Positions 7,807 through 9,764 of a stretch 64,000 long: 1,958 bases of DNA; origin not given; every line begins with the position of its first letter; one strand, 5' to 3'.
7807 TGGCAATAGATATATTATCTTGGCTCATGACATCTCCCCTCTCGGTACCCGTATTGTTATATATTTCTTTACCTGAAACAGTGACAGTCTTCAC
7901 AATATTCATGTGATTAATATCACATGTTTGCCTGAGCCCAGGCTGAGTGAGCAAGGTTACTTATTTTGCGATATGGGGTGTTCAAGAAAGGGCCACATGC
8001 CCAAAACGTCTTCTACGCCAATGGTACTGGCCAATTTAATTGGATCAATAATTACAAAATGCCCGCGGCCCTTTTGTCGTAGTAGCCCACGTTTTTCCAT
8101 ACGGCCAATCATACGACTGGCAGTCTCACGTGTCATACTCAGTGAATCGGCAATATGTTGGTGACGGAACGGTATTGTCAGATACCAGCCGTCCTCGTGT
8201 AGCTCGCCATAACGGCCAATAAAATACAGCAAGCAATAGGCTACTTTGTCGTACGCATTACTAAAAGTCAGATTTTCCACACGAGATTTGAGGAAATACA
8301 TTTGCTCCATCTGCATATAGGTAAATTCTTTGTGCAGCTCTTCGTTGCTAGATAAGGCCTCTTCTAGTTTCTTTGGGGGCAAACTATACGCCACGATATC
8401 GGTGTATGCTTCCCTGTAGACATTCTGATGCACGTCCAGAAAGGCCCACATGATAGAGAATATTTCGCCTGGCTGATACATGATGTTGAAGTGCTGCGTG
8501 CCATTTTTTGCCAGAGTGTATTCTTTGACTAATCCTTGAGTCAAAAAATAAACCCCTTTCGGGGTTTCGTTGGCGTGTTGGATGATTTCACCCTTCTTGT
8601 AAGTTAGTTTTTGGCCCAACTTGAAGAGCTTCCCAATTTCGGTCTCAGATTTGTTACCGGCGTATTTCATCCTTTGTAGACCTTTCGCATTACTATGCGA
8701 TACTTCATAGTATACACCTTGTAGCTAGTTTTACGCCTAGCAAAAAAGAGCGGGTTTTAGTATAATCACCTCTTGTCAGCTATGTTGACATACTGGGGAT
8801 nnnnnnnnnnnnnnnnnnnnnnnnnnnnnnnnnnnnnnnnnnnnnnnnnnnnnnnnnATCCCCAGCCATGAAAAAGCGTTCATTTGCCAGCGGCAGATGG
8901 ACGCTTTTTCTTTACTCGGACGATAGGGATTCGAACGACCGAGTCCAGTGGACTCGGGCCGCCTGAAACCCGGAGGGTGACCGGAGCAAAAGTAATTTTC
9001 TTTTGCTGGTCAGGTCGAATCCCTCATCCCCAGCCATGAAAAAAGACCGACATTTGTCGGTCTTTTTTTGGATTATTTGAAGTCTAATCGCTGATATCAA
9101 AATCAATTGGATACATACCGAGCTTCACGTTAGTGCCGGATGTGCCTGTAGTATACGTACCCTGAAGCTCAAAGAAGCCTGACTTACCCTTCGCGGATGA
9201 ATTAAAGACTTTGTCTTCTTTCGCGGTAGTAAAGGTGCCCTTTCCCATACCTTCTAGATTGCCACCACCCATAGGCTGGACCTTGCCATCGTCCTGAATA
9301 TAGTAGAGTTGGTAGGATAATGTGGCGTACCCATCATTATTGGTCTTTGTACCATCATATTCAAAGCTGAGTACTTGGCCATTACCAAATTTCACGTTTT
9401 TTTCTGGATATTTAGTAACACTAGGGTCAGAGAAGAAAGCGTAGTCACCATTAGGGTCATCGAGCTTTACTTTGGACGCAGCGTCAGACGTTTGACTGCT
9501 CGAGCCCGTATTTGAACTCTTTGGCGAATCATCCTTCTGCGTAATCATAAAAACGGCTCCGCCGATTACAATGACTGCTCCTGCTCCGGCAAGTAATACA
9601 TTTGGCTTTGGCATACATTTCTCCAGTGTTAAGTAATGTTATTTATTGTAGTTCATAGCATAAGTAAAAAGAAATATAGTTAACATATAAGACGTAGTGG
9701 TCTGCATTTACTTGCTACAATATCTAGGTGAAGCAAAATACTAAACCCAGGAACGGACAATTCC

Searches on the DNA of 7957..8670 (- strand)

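Call 66: search_rna_families(source=L134, start=9540, end=9790, threshold=evalue, max_evalue=1)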
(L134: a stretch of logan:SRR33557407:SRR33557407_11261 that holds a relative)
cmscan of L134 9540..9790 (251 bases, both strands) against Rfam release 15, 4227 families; matches with E-value up to 1: 2.
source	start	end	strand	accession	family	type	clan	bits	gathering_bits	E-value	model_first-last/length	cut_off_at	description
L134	9738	9786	+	RF03311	MIR169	Gene; miRNA;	-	21.4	80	0.046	1-111/111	no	MIR169 microRNA precursor family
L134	9742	9780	-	RF03816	MIR6297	Gene; miRNA;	-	18.2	114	0.62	1-107/107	no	MIR6297 microRNA precursor family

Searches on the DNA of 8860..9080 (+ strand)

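Call 20: search_rna_families(source=window, start=8860, end=9080, threshold=evalue, max_evalue=10, show_alignments=3)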
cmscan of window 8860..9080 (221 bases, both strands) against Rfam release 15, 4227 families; matches with E-value up to 10: 32.
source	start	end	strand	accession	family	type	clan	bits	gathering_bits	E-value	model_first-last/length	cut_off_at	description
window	9036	9078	+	RF03790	MIR8008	Gene; miRNA;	-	20.6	66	0.055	1-55/55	no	MIR8008 microRNA precursor family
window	9039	9068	-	RF02351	psRNA14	Gene; sRNA;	-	20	60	0.37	9-38/84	no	Proteobacteria sRNA psRNA14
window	9039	9080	-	RF02379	csRNA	Gene; sRNA;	-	20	57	1.7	52-93/93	5'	Cia-dependent small RNA csRNA1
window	8994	9068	-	RF02420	Bp1_162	Gene; sRNA;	-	19.6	50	0.38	1-100/100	no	Burkholderia sRNA Bp1_Cand612_SIPHT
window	8969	9071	+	RF00506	Thr_leader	Cis-reg; leader;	-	19.4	55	0.15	1-118/118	no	Threonine operon leader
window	8911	9067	+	RF02355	BjrC174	Gene; sRNA;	-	18.9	45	0.16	1-201/201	no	Bradyrhizobiaceae sRNA BjrC174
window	9037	9080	-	RF00506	Thr_leader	Cis-reg; leader;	-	18.8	55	0.2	68-118/118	5'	Threonine operon leader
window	9040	9066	-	RF03821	mir-2002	Gene; miRNA;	-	18.3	49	0.39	1-68/68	no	mir-2002 microRNA precursor family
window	9040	9080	-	RF02355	BjrC174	Gene; sRNA;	-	17.8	45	0.29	160-201/201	5'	Bradyrhizobiaceae sRNA BjrC174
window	8974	9076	+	RF00121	MicC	Gene; sRNA;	-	17.7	90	2.1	1-123/123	no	MicC RNA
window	8983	9069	+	RF02891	AgrB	Gene; antisense;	-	17.6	40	0.99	1-84/84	no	ArsR-gov region gene B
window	9034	9080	-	RF02059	STnc50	Gene; sRNA;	-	17.3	55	1.5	29-84/84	5'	Salmonella enterica sRNA STnc40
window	9027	9079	+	RF02907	patAB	Cis-reg; leader;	-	16.8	92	3.1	1-57/57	no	patAB leader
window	8998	9072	+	RF02074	STnc240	Gene; sRNA;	-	16.8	55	4.5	1-77/77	no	Enterobacterial sRNA STnc240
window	9008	9031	-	RF01303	sR49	Gene; snRNA; snoRNA; CD-box;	-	16.5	50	0.43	1-56/56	no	Small nucleolar RNA sR49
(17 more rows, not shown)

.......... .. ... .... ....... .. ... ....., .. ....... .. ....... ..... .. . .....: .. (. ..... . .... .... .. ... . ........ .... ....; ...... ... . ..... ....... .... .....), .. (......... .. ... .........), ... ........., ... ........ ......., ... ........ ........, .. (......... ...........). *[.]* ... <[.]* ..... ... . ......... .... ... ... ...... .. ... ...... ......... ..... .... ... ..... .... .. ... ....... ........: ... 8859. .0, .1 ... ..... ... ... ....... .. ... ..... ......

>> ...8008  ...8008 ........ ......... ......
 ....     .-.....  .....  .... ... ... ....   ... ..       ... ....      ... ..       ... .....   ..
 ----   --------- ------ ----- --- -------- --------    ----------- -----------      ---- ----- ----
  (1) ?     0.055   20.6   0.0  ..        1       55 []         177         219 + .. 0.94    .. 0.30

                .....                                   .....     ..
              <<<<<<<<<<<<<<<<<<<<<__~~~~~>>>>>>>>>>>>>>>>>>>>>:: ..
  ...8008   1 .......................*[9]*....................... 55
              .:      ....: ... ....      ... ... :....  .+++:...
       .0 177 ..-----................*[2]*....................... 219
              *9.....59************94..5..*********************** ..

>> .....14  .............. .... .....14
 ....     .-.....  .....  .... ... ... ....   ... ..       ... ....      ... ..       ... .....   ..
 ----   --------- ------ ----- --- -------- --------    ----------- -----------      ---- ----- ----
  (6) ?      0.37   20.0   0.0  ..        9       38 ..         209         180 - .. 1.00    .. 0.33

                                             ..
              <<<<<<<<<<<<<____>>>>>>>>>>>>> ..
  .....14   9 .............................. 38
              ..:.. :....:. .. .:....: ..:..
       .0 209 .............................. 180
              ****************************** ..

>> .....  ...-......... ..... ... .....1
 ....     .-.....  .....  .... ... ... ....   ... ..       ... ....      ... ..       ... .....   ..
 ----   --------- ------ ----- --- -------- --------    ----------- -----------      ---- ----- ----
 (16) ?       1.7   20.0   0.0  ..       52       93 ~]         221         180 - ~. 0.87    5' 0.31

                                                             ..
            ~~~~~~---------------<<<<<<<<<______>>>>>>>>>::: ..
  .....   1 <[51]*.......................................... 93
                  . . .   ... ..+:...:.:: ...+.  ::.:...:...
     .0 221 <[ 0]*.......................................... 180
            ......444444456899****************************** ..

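Call 41: search_dna_similar(query=window:8905-9045:+, collection=phages, mode=distant, max_evalue=1, max_rows=10)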
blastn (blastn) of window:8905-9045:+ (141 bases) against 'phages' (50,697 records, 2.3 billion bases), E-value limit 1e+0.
Records with a match: 12; places in all: 12; records where one place covers at least 80% of the query: 0.
Best place of each record, by identity: 90-95% 12.
By first word of the organism name: Stenotrophomonas 12.
By host as written in the record: Stenotrophomonas maltophilia 6; Stenotrophomonas maltophilia B28B 6.
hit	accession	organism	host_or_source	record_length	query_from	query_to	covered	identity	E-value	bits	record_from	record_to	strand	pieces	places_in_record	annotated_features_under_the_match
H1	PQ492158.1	Stenotrophomonas phage S28phi1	Stenotrophomonas maltophilia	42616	37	62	18%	92.3%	4e-1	39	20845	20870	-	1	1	hypothetical protein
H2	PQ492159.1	Stenotrophomonas phage S28phi2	Stenotrophomonas maltophilia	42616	37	62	18%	92.3%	4e-1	39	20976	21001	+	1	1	hypothetical protein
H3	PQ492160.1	Stenotrophomonas phage SBP6phi1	Stenotrophomonas maltophilia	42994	37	62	18%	92.3%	4e-1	39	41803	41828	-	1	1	hypothetical protein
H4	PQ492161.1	Stenotrophomonas phage SBP4phi1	Stenotrophomonas maltophilia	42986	37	62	18%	92.3%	4e-1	39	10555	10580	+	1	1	hypothetical protein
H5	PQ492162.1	Stenotrophomonas phage SBP7phi1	Stenotrophomonas maltophilia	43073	37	62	18%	92.3%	4e-1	39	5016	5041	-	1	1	hypothetical protein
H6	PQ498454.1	Stenotrophomonas phage SBP1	Stenotrophomonas maltophilia B28B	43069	37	62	18%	92.3%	4e-1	39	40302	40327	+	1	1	hypothetical protein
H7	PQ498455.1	Stenotrophomonas phage SBP2phi1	Stenotrophomonas maltophilia B28B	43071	37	62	18%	92.3%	4e-1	39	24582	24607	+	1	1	hypothetical protein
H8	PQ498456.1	Stenotrophomonas phage SBP5phi1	Stenotrophomonas maltophilia B28B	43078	37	62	18%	92.3%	4e-1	39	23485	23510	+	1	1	hypothetical protein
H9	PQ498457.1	Stenotrophomonas phage SBP3.1phi1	Stenotrophomonas maltophilia B28B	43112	37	62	18%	92.3%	4e-1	39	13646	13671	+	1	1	hypothetical protein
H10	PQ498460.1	Stenotrophomonas phage SBP3.2phi1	Stenotrophomonas maltophilia B28B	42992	37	62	18%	92.3%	4e-1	39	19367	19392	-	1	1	hypothetical protein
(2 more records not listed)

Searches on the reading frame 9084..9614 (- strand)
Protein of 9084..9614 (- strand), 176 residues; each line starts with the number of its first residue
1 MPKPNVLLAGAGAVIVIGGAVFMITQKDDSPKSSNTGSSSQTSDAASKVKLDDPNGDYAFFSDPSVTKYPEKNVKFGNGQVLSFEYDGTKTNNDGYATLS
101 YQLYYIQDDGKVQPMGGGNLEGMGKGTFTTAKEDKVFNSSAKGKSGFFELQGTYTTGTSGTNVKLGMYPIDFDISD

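Call 12: search_protein_families(library=pfam, proteins=[window:9084-9614:-])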
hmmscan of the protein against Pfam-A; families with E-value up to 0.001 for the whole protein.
window:9084-9614:- (176 aa): 0 families

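Call 102: find_encoding_contigs(protein=window:9084-9614:-, flank=1500, max_places=6)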
Protein window:9084-9614:- (176 aa): 3 contigs read that carry it; 1 place shown.
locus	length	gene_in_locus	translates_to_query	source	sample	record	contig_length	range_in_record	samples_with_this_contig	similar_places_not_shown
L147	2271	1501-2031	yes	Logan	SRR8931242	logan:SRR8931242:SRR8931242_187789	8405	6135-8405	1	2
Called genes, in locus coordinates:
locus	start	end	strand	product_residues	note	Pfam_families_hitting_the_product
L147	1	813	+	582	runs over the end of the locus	PF09972:DUF2207, PF20990:DUF2207_C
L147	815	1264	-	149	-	-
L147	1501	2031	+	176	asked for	-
